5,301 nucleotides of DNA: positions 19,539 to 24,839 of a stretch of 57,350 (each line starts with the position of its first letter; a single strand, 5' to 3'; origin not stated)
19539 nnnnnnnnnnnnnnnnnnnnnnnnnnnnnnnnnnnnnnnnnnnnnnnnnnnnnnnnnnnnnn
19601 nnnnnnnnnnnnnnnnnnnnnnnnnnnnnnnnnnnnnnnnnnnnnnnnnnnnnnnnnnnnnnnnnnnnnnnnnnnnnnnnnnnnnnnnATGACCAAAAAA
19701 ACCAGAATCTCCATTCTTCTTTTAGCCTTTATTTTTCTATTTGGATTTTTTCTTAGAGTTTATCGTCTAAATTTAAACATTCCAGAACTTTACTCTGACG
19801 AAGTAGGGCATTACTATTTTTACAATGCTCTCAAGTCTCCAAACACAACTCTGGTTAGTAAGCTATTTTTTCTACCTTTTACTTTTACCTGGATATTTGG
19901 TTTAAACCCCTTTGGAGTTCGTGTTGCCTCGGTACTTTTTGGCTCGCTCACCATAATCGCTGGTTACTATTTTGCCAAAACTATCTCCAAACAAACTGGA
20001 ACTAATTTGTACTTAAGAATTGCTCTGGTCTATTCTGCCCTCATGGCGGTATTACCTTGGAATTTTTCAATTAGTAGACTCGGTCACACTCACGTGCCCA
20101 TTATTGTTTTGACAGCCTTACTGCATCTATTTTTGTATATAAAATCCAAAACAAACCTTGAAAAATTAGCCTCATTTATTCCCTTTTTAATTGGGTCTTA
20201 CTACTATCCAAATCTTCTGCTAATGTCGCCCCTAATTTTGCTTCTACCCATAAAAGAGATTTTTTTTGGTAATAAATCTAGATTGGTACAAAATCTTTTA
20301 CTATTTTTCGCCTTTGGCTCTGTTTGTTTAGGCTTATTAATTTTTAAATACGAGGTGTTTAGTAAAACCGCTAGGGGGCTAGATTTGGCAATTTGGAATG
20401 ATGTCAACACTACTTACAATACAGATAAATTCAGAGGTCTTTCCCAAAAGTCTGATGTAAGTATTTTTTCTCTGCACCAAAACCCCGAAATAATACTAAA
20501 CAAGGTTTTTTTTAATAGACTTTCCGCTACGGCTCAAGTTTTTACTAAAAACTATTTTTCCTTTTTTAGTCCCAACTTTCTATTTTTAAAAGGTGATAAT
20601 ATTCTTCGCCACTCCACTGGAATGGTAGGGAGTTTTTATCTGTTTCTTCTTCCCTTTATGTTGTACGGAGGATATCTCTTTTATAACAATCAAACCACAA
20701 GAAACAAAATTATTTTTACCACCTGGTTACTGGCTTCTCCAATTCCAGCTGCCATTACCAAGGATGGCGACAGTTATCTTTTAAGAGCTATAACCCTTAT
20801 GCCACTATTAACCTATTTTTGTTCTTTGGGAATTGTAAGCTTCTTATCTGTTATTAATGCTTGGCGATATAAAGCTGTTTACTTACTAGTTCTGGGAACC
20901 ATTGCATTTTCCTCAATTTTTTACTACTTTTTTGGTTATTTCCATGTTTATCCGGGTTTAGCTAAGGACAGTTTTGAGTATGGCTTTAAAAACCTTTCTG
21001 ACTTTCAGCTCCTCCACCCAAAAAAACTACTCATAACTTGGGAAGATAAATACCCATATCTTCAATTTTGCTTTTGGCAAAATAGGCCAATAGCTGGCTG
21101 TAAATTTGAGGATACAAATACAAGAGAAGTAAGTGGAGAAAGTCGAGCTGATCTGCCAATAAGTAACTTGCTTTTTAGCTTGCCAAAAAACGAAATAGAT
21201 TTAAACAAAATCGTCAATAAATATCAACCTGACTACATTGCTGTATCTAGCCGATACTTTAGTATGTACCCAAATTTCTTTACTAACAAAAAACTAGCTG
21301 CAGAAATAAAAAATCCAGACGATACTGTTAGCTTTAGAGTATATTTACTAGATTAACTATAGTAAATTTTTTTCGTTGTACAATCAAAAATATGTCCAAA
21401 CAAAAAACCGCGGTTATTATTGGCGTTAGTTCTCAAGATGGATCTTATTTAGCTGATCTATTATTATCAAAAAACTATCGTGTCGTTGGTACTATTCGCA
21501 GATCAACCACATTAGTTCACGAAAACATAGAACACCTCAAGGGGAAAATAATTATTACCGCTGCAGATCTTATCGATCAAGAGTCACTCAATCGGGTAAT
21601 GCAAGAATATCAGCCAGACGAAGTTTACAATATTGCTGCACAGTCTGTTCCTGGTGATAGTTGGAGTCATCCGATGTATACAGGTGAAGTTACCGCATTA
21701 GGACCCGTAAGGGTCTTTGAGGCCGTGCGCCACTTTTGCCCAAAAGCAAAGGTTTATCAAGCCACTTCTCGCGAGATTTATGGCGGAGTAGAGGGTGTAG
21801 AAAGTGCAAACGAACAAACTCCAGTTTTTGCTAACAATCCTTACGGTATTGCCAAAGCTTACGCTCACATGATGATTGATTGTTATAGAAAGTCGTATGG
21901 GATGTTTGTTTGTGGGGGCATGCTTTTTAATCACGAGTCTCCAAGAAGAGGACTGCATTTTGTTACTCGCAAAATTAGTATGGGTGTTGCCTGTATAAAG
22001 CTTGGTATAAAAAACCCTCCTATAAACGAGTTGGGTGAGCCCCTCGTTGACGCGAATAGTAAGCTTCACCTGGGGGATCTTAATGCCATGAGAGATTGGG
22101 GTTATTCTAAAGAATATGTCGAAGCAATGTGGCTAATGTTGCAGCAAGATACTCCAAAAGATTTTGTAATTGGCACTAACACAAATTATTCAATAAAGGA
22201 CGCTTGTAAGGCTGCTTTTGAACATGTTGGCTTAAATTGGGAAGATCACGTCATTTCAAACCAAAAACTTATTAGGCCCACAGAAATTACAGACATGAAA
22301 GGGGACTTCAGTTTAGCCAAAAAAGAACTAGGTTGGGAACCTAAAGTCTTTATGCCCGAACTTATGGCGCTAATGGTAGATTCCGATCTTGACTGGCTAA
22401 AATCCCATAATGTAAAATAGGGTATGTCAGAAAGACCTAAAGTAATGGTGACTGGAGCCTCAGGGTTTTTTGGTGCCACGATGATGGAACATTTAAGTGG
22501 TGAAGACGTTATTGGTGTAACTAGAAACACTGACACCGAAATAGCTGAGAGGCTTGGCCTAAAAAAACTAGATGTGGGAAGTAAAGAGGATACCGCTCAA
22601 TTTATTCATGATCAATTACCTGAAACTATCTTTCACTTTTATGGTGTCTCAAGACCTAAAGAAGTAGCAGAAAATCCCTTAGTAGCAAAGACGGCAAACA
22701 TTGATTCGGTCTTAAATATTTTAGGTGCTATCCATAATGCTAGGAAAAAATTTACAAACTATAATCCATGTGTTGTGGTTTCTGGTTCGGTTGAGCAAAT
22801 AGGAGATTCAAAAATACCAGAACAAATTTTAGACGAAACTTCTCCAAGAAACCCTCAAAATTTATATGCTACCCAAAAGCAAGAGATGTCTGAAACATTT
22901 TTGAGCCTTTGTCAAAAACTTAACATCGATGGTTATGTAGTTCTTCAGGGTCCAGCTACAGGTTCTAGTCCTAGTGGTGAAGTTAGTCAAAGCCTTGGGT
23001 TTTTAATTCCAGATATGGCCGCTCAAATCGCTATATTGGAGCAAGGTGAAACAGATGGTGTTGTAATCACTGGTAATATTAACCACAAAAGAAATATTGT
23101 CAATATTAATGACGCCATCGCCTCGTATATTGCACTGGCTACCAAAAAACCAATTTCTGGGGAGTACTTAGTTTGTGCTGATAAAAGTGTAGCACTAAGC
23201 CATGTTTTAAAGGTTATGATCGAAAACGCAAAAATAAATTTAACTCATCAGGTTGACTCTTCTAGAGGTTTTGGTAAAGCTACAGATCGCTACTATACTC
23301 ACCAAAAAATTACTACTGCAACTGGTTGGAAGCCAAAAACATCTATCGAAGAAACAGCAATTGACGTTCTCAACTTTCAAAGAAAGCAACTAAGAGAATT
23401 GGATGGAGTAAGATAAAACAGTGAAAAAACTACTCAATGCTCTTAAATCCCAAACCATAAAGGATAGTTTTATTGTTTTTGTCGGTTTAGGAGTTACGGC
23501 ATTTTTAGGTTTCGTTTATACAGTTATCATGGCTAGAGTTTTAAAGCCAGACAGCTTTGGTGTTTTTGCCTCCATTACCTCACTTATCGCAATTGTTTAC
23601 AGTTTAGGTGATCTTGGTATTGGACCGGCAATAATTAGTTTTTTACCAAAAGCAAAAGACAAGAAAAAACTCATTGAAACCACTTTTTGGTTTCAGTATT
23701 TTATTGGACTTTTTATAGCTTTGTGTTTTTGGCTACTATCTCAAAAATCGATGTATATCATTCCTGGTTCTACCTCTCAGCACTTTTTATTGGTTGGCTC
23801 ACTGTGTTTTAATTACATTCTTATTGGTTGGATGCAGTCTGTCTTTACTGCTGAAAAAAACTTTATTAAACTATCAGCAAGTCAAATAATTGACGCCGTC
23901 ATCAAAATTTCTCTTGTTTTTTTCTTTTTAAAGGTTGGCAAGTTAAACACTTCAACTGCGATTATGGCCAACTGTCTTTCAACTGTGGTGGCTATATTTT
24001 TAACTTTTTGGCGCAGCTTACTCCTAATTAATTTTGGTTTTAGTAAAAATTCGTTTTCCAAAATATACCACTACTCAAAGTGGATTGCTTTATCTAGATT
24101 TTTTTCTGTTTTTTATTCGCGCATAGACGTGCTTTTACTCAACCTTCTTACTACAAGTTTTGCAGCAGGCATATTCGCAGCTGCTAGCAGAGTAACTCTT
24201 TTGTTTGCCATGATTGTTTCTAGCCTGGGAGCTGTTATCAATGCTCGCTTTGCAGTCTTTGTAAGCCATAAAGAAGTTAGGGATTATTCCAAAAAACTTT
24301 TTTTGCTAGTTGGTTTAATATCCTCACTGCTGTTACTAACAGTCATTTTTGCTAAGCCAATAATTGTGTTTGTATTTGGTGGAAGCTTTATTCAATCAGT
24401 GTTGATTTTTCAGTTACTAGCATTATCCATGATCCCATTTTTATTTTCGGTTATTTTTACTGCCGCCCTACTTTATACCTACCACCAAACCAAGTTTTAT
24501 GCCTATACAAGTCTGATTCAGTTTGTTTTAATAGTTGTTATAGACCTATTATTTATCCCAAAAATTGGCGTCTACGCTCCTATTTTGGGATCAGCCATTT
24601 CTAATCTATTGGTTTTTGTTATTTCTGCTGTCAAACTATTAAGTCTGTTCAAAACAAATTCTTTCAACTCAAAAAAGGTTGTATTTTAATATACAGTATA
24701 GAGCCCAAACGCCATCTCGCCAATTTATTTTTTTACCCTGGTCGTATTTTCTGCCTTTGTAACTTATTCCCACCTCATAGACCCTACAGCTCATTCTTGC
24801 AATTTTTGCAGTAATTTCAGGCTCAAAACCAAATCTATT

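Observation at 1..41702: Roughly 40 kb glycan-assembly super-cluster with an unusual excess of GT-C-type membrane transferases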

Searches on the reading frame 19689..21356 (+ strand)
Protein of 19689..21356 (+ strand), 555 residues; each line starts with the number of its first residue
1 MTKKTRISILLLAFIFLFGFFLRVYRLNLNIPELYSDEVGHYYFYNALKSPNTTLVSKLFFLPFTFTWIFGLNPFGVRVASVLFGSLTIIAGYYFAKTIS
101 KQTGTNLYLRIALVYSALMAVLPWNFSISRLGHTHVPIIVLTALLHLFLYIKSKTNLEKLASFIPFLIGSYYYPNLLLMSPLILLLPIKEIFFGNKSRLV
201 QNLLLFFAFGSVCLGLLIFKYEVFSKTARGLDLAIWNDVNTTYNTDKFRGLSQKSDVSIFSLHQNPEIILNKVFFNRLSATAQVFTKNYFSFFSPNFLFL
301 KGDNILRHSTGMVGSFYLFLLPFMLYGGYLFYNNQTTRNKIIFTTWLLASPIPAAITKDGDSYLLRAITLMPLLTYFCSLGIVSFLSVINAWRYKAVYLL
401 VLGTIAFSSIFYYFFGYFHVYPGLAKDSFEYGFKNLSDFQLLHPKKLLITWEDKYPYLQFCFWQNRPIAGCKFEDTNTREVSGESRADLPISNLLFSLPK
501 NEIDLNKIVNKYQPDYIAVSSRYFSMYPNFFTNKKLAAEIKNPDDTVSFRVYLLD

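Call 4: search_protein_families(library=pfam, proteins=[window:19689-21356:+], max_evalue=0.01)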
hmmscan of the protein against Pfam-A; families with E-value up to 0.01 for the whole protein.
window:19689-21356:+ (555 aa): 0 families

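Call 9: search_protein_families(library=pfam, proteins=[window:19689-21356:+], max_evalue=10)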
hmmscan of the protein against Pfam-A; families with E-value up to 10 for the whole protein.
window:19689-21356:+ (555 aa): 1 family
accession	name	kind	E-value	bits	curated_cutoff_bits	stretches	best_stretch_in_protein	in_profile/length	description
PF13231.12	PMT_2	-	0.47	11.1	26.1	1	66-158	13-98/160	Dolichyl-phosphate-mannose-protein mannosyltransferase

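Call 10: search_protein_families(library=ncbifam, proteins=[window:19689-21356:+], max_evalue=1)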
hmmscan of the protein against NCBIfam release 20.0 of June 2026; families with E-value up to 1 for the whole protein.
window:19689-21356:+ (555 aa): 0 families

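Call 52: find_related_loci(query=A4, collection=genome_contigs, flank=10000)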
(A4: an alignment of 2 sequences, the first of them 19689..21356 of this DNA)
Query A4 (555 aa) in genome_contigs; peptide patterns used: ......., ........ (x = any residue, [..] = any of these).
121 stretches matched a pattern, but none encodes a relative of the query by tblastn (E <= 1e-3).

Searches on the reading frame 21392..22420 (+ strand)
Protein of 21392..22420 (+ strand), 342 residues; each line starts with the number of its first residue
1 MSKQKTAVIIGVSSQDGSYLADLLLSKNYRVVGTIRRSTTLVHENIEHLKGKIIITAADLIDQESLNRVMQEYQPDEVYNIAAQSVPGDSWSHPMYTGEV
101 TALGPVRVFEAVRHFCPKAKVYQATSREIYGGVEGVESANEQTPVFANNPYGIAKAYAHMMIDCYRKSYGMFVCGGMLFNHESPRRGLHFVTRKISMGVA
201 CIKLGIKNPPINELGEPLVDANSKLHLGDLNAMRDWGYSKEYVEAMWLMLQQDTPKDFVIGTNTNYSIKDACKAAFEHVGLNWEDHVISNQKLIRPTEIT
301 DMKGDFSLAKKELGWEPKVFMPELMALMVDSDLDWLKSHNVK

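Call 4: search_protein_families(library=pfam, proteins=[window:21392-22420:+], max_evalue=0.01)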
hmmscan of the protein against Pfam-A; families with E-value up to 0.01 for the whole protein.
window:21392-22420:+ (342 aa): 4 families
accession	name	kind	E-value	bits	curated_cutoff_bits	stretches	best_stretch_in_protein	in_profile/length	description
PF16363.11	GDP_Man_Dehyd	-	7.3e-96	321.9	27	1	9-328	2-332/332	GDP-mannose 4,6 dehydratase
PF01370.27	Epimerase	-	1.6e-54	185.3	20.9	1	8-261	2-240/240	NAD dependent epimerase/dehydratase family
PF00106.31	adh_short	-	7.9e-05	22.7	26.6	1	5-73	1-71/195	short chain dehydrogenase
PF04321.23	RmlD_sub_bind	-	0.0017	17.9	27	1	8-113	4-90/287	RmlD substrate binding domain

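Call 12: find_encoding_contigs(protein=window:21392-22420:+, flank=10000, max_places=6)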
Protein window:21392-22420:+ (342 aa): no gene with exactly this product is on record in the collection.

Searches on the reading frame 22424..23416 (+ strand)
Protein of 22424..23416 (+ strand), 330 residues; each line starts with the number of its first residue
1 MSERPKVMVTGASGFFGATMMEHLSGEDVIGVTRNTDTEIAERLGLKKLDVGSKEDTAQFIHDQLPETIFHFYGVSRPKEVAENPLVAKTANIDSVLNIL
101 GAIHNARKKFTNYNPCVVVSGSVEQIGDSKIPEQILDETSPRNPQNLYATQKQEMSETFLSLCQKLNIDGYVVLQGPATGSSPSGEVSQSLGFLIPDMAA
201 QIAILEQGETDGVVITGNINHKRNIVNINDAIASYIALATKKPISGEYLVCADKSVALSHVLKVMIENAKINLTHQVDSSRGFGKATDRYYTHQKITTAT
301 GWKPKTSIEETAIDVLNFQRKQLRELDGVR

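Call 5: search_protein_families(library=pfam, proteins=[window:22424-23416:+], max_evalue=0.01)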
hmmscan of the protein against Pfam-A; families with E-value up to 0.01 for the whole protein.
window:22424-23416:+ (330 aa): 3 families
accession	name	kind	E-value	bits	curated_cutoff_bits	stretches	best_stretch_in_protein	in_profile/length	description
PF01370.27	Epimerase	-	6.5e-23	81.8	20.9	1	7-244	1-233/240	NAD dependent epimerase/dehydratase family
PF16363.11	GDP_Man_Dehyd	-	1.9e-17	64.2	27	1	8-311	1-328/332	GDP-mannose 4,6 dehydratase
PF04321.23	RmlD_sub_bind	-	1.9e-05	24.3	27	1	6-167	2-144/287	RmlD substrate binding domain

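Call 67: search_protein_families(library=ncbifam, proteins=[window:22424-23416:+], max_evalue=0.00001)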
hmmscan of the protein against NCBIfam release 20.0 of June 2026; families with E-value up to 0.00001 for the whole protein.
window:22424-23416:+ (330 aa): 5 families
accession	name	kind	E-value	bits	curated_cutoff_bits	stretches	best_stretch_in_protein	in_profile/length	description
TIGR01179.1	galE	equivalog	4.6e-10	38.8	262.3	1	6-322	1-328/332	UDP-glucose 4-epimerase GalE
TIGR01181.1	dTDP_gluc_dehyt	equivalog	8.3e-09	34.9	365.1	1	7-312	2-304/321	dTDP-glucose 4,6-dehydratase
TIGR04180.1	EDH_00030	hypoth_equivalog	6.3e-07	28.8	475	0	7-306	1-296/297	NAD-dependent 4,6-dehydratase LegB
NF043036.1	ErythonDh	equivalog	4.6e-06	26.1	325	0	6-170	2-171/321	D-erythronate dehydrogenase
TIGR02197.1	heptose_epim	equivalog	6.5e-06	25.5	274.6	0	7-158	1-148/316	ADP-glyceromanno-heptose 6-epimerase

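Call 84: search_solved_structures(query=window:22424-23416:+, max_evalue=1e-10)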
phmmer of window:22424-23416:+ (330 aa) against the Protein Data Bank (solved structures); distinct sequences matched with E-value up to 1e-10: 3.
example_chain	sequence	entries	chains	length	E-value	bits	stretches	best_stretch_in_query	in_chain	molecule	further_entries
2pk3_A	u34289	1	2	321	2.6e-20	76.5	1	6-320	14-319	GDP-6-deoxy-D-lyxo-4-hexulose reductase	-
6x3b_A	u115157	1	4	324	2e-15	60.5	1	55-325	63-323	GDP-6-deoxy-D-mannose reductase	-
7us5_A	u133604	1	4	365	8.5e-14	55.1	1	42-324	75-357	GDP-D-GLYCERO-D-MANNO-HEPTOSE 4,6-DEHYDRATASE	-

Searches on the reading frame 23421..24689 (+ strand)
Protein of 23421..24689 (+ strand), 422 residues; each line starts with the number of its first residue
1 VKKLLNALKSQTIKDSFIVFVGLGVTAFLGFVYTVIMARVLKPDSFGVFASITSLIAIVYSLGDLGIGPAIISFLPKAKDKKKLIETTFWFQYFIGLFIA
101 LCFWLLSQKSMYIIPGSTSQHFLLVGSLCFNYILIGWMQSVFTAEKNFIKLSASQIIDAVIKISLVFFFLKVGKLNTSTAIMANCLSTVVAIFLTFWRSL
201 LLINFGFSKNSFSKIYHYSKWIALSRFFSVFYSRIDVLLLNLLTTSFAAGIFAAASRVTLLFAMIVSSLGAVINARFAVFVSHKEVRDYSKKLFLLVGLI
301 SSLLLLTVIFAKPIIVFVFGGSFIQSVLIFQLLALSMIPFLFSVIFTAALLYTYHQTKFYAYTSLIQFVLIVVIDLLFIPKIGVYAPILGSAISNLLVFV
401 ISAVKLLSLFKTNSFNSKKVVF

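Call 5: search_protein_families(library=pfam, proteins=[window:23421-24689:+], max_evalue=0.01)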
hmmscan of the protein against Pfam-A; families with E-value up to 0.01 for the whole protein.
window:23421-24689:+ (422 aa): 2 families
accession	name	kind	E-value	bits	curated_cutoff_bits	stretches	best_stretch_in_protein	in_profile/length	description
PF13440.11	Polysacc_synt_3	-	2e-19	70.4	23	1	36-327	1-292/293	Polysaccharide biosynthesis protein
PF01943.22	Polysacc_synt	-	2.5e-18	66.9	28.2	1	14-271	3-263/274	Polysaccharide biosynthesis protein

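Call 67: search_protein_families(library=ncbifam, proteins=[window:23421-24689:+], max_evalue=0.00001)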
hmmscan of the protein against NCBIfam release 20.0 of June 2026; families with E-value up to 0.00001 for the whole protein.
window:23421-24689:+ (422 aa): 1 family
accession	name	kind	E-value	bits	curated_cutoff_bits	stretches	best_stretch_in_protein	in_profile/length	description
NF007773.0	PRK10459.1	equivalog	2.6e-11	43.2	273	1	26-401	21-393/492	MOP flippase family protein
